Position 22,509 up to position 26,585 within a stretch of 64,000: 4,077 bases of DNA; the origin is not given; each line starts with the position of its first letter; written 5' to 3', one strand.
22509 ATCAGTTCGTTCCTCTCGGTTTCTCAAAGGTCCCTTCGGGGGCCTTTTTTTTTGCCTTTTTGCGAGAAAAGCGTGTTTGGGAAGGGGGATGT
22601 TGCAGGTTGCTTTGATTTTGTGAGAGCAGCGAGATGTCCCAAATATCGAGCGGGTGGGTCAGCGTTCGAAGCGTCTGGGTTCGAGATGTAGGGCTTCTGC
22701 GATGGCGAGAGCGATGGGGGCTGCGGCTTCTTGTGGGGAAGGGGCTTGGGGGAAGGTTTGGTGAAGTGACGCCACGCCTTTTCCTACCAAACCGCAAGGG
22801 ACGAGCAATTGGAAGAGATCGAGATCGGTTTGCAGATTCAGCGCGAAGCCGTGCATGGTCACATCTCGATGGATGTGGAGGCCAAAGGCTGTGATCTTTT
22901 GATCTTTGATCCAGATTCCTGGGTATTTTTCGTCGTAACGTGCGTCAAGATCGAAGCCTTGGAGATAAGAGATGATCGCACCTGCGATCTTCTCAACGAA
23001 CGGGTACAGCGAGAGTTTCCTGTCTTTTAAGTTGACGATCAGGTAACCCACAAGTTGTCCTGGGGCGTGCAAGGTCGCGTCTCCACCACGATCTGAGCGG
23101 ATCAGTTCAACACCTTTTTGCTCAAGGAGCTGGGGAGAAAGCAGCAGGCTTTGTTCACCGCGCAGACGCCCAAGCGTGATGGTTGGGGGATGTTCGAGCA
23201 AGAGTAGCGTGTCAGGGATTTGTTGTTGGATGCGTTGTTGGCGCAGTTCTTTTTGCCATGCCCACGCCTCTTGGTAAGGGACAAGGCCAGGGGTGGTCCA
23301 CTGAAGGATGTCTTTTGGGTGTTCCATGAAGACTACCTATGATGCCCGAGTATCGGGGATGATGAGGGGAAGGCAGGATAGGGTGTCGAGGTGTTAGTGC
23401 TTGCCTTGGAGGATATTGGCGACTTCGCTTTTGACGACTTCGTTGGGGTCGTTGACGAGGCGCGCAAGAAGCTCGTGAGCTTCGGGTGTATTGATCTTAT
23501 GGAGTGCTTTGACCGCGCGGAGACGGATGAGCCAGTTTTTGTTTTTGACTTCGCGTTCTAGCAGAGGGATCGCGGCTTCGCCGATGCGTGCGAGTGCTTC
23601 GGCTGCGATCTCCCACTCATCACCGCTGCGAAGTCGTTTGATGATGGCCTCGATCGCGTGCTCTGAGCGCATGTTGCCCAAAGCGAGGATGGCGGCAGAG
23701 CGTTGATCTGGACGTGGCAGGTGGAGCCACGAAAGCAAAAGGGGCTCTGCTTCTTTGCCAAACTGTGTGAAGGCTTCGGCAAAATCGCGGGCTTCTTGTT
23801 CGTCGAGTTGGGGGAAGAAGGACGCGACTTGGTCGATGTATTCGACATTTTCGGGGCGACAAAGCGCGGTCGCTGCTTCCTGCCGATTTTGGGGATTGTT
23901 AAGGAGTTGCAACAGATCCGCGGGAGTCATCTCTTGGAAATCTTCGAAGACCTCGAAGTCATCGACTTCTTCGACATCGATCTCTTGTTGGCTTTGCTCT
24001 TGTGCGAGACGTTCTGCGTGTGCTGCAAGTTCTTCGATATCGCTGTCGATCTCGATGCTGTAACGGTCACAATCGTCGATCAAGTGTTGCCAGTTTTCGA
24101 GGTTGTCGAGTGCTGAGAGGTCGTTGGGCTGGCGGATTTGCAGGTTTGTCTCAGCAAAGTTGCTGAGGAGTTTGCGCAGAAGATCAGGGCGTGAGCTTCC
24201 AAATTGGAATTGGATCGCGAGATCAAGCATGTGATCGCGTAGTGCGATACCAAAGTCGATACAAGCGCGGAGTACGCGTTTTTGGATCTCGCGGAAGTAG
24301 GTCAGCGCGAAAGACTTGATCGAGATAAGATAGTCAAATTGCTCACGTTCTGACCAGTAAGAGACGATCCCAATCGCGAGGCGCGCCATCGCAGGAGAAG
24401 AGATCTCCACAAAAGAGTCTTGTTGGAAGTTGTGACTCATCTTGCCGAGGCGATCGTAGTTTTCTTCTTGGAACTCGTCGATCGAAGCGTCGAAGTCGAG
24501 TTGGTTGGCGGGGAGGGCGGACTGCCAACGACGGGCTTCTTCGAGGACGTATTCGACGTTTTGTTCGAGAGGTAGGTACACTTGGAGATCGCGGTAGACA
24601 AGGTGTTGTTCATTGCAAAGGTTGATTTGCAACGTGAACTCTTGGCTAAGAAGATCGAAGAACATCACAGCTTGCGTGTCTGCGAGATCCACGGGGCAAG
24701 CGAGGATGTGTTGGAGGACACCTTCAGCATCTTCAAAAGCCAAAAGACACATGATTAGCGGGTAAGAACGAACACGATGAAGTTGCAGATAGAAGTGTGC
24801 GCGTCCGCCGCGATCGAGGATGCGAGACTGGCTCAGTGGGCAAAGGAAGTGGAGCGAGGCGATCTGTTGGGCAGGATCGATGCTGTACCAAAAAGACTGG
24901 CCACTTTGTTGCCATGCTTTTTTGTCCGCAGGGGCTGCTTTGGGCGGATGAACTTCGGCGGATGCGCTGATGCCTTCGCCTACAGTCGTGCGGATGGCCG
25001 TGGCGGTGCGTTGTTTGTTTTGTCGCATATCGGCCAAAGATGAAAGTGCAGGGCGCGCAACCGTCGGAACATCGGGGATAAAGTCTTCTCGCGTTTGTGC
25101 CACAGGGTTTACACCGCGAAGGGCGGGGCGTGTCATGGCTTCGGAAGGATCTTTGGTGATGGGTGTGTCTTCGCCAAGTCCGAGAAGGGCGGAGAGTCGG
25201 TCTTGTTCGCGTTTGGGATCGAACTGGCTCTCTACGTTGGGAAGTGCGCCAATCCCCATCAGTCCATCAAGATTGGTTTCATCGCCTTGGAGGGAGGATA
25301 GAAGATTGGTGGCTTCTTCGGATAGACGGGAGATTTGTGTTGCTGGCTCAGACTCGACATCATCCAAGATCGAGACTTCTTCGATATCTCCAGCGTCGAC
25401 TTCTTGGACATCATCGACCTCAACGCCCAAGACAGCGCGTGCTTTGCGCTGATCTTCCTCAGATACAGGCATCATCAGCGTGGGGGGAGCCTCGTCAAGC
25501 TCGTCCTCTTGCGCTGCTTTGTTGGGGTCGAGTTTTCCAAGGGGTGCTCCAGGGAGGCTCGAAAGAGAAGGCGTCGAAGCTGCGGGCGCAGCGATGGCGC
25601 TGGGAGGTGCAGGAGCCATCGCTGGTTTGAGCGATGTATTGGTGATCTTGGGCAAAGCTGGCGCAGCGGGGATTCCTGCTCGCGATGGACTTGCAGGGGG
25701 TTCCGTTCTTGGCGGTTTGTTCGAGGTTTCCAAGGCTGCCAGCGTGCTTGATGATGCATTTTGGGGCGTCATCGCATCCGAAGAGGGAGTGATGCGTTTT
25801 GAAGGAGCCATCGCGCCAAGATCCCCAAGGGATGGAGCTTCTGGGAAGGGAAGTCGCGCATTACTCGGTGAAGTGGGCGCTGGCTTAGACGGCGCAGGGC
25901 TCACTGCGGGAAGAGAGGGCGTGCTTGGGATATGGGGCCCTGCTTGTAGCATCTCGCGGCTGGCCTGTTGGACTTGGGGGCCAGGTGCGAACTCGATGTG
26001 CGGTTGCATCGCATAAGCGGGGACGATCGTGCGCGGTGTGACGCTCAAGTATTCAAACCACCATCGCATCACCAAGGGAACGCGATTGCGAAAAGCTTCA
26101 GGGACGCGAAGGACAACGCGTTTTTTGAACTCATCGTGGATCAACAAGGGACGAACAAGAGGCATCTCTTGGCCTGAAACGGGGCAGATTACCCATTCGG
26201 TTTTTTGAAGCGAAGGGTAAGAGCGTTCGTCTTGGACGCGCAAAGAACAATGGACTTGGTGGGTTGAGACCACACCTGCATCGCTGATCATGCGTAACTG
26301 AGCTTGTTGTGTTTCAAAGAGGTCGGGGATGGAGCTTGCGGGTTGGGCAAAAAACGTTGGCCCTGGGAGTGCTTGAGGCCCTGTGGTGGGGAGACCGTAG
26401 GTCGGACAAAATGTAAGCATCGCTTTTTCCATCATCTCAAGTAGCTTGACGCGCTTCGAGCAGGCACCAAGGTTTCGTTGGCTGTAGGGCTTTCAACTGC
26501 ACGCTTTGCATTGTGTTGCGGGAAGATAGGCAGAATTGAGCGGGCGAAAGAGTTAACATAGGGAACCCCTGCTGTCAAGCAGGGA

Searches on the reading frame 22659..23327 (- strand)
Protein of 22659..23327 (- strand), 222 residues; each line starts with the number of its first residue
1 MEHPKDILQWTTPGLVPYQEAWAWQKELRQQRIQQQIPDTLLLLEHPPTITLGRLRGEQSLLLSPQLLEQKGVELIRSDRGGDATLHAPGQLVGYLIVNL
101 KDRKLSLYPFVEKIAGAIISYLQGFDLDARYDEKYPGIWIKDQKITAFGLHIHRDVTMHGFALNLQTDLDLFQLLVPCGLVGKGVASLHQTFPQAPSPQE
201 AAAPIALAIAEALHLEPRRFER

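Call 42: search_protein_families(library=pfam, proteins=[window:22659-23327:-], max_evalue=0.01)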
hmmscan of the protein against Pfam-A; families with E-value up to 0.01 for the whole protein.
window:22659-23327:- (222 aa): 1 family
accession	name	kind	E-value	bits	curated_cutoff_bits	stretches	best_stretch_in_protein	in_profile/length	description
PF21948.1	LplA-B_cat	-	9.2e-45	153.5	27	1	17-206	1-196/200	Lipoyl protein ligase A/B catalytic domain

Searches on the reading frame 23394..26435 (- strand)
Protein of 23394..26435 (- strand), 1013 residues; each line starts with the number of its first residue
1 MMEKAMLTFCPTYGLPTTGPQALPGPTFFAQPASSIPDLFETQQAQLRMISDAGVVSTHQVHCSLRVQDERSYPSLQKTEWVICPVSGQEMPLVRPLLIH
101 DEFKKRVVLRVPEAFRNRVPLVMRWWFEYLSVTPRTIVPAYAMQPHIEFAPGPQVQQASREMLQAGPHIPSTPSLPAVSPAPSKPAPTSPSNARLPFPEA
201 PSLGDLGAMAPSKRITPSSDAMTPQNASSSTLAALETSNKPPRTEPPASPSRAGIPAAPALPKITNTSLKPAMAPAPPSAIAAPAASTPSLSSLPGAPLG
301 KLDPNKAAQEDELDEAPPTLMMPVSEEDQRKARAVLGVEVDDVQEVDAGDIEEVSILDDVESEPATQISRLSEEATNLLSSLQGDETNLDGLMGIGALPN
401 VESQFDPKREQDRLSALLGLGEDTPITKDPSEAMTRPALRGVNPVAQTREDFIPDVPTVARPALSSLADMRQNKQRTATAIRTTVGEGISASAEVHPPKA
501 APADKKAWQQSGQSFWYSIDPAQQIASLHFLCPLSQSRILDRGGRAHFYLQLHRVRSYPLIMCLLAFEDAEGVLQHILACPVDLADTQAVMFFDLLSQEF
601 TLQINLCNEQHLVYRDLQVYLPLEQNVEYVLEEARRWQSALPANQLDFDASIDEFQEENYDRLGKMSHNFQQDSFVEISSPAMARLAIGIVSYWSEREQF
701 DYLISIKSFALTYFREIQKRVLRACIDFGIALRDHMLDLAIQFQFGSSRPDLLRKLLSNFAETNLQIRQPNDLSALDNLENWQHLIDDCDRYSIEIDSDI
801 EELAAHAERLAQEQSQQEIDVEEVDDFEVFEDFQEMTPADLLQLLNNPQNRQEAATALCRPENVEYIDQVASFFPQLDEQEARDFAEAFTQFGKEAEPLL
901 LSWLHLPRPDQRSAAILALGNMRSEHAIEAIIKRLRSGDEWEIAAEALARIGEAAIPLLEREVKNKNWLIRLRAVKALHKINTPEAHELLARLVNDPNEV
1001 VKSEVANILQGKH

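Call 96: search_protein_families(library=pfam, proteins=[window:23394-26435:-], max_evalue=0.00001)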
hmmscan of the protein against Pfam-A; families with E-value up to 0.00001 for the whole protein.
window:23394-26435:- (1013 aa): 2 families
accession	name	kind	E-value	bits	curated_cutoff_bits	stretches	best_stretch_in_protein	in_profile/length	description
PF13646.12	HEAT_2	-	4.3e-17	62.6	27.7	2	944-1007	20-85/88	HEAT repeats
PF03130.22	HEAT_PBS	-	2e-09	37.4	20.9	0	912-936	2-26/27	PBS lyase HEAT-like repeat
